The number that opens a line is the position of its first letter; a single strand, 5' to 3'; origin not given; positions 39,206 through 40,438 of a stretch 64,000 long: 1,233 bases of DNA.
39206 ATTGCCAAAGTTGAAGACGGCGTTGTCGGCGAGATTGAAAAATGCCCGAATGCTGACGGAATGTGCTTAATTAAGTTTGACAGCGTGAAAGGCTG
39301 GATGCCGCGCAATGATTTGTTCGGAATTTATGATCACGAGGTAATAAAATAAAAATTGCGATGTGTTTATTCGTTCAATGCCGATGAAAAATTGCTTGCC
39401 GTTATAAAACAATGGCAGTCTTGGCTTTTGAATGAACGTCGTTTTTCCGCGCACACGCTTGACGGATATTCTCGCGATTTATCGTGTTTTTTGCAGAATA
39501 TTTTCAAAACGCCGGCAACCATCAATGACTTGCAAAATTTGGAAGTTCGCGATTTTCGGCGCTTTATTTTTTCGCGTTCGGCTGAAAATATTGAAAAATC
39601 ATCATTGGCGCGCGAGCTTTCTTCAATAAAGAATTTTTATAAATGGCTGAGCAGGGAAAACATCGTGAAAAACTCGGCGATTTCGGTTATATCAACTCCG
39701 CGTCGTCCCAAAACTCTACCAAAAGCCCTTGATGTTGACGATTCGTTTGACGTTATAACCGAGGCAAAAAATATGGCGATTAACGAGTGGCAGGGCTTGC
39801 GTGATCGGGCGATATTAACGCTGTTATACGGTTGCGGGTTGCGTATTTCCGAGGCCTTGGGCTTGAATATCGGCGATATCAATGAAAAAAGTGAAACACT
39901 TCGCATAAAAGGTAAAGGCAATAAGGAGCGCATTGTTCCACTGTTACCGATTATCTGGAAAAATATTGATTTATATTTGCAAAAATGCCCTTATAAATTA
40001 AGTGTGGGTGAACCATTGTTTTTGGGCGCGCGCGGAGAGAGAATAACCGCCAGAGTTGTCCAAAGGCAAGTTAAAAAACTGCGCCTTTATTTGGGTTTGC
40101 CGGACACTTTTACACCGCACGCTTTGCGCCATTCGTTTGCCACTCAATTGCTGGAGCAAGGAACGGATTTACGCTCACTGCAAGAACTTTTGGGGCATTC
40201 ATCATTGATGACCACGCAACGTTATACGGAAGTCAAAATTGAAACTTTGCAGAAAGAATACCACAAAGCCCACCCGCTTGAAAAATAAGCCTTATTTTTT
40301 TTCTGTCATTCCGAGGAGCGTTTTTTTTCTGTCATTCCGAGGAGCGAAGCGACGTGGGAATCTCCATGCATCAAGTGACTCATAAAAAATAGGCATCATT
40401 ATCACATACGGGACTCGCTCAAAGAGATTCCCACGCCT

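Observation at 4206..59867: Six secreted proteins share an unrecognised extreme-C-terminal module, ...TPAEAA...(I/L)TF(K/R)K-COOH, on different passenger domains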

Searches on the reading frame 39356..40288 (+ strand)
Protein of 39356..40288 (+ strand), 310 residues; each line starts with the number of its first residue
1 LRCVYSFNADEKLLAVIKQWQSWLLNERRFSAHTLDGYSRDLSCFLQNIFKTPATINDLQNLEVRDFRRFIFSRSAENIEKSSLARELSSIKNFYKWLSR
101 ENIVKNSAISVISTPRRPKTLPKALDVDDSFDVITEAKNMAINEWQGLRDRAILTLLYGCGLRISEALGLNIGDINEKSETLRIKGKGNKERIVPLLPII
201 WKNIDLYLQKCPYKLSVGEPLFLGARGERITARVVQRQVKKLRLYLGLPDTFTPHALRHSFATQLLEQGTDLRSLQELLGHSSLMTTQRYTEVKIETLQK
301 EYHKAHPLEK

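Call 27: search_protein_families(library=pfam, proteins=[window:39356-40288:+], max_evalue=0.00001)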
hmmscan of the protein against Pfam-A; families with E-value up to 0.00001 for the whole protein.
window:39356-40288:+ (310 aa): 2 families
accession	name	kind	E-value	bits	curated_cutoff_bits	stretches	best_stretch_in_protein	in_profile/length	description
PF00589.27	Phage_integrase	-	3.5e-40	138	27.1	1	143-294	17-169/172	Phage integrase family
PF02899.23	Phage_int_SAM_1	-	1e-15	58.2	22.3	1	17-102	1-83/83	Phage integrase, N-terminal SAM-like domain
